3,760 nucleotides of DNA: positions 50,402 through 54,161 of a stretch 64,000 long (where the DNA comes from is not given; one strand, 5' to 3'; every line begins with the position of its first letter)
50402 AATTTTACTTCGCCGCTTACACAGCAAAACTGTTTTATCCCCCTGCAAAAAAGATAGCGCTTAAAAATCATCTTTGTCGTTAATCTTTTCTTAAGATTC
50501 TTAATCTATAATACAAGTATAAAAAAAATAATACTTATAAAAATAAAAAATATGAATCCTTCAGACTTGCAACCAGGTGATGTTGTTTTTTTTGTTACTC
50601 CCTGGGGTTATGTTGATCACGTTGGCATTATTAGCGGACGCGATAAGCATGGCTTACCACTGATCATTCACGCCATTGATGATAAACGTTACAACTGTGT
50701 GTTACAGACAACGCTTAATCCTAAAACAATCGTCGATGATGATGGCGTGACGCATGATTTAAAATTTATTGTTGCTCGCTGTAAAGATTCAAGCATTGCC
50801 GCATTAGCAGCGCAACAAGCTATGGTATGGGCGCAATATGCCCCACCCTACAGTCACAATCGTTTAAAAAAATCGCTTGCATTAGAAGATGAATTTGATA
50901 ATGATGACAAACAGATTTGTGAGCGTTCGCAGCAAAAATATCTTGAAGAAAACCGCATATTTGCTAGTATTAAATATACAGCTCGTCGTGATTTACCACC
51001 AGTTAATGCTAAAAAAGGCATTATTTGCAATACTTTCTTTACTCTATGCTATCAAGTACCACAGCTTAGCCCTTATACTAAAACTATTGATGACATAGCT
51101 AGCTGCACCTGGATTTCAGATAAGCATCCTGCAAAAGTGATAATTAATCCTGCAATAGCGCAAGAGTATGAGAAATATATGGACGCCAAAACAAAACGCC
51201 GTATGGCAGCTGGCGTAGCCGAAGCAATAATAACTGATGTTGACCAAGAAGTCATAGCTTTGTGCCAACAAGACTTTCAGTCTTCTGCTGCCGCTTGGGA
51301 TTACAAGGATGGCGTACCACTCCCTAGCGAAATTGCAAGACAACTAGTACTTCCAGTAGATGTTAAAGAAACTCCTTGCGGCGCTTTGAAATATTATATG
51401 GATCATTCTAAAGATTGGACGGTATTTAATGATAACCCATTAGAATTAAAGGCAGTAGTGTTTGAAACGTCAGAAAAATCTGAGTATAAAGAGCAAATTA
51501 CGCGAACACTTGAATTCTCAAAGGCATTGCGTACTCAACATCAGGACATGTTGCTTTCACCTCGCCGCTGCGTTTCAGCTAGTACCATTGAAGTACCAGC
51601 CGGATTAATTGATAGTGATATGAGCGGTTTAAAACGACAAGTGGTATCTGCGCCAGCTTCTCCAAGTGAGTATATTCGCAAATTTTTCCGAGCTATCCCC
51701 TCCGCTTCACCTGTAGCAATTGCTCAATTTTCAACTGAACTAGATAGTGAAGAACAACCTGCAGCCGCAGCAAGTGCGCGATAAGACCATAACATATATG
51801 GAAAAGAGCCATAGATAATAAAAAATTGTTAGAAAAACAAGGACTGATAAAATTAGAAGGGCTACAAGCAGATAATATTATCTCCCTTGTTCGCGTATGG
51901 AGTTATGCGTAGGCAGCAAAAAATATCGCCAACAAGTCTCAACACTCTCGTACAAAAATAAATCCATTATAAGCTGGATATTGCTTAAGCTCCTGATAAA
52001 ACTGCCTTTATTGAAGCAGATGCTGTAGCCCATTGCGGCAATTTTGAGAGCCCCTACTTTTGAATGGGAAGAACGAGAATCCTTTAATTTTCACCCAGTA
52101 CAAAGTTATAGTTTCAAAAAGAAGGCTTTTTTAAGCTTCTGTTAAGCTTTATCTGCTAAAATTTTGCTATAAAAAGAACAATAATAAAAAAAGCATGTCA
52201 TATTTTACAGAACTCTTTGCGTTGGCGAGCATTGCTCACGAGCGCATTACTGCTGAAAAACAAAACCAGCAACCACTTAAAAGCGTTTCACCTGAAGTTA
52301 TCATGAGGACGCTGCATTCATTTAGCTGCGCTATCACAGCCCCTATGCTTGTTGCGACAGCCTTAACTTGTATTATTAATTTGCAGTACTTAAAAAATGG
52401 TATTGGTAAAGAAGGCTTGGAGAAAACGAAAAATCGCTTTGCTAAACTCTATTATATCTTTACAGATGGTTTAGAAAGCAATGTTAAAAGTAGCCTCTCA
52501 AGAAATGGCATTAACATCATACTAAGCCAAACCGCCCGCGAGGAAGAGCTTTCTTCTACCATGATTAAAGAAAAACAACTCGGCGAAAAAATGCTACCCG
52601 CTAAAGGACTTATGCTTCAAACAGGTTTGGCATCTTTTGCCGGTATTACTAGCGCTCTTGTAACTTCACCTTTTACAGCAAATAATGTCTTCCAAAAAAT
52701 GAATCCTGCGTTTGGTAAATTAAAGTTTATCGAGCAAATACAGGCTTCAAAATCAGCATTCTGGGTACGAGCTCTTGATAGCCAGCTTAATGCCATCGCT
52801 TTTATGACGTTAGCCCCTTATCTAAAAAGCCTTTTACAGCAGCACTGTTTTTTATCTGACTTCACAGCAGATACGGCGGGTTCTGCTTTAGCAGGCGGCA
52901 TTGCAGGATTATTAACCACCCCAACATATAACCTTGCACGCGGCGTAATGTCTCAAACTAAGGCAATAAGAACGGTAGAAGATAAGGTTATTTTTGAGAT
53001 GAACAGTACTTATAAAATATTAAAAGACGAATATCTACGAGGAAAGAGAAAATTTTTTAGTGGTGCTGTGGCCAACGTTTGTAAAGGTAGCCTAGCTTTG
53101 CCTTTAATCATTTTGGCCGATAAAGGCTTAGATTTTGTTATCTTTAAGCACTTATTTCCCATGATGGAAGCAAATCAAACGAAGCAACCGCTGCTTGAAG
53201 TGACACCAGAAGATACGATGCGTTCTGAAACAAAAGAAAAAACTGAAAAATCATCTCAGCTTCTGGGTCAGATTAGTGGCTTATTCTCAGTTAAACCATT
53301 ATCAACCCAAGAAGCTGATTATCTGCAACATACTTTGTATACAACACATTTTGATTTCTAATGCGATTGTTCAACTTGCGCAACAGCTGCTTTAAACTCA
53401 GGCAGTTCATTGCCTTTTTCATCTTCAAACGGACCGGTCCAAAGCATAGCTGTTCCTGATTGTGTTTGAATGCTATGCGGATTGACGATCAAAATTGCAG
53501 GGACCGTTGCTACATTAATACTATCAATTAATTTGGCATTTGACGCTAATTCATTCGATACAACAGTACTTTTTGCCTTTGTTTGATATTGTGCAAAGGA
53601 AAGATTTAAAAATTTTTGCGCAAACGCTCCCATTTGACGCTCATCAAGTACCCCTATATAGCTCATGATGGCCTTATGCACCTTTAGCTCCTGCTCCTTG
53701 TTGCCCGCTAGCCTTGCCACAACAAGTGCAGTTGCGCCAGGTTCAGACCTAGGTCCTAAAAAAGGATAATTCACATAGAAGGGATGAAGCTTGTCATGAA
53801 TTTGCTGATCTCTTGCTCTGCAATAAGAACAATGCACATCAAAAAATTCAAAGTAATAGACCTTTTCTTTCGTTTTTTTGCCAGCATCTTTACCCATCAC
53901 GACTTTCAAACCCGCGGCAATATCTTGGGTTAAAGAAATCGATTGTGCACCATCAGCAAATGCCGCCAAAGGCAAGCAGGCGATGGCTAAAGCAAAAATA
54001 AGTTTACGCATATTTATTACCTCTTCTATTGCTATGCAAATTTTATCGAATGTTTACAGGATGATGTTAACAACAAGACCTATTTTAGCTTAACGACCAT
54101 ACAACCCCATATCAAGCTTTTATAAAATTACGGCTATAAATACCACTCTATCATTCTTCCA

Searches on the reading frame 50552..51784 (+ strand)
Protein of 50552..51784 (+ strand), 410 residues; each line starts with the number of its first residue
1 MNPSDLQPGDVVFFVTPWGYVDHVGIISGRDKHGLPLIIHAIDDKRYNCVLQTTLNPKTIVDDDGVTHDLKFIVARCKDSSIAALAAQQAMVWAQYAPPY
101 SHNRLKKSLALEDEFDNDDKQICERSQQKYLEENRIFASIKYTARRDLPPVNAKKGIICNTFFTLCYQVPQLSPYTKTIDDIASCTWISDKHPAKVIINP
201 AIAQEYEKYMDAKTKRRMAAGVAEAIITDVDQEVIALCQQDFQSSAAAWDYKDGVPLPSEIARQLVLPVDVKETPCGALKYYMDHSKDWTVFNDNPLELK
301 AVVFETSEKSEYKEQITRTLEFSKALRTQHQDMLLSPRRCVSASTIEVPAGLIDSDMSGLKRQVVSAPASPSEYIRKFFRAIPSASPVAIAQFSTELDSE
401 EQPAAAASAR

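Call 13: search_protein_families(library=pfam, proteins=[window:50552-51784:+])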
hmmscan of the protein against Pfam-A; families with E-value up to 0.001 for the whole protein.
window:50552-51784:+ (410 aa): 1 family
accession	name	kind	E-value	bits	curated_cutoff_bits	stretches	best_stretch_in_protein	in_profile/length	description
PF06940.17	DUF1287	-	0.00014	22.1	25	1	3-45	103-145/163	Domain of unknown function (DUF1287)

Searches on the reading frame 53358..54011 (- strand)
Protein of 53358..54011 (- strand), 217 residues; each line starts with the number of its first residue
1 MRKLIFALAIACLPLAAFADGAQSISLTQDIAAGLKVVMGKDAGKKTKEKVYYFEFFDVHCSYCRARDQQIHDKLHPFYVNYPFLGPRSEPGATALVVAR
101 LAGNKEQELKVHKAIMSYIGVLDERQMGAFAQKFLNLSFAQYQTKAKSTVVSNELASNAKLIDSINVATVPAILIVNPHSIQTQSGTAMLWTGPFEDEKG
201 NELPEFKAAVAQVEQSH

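Call 43: search_protein_families(library=pfam, proteins=[window:53358-54011:-])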
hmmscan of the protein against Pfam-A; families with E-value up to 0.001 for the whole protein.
window:53358-54011:- (217 aa): 1 family
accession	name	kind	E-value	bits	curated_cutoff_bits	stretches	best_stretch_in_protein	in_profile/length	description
PF01323.26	DSBA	-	0.00045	20.5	25.6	0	85-175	82-172/191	DSBA-like thioredoxin domain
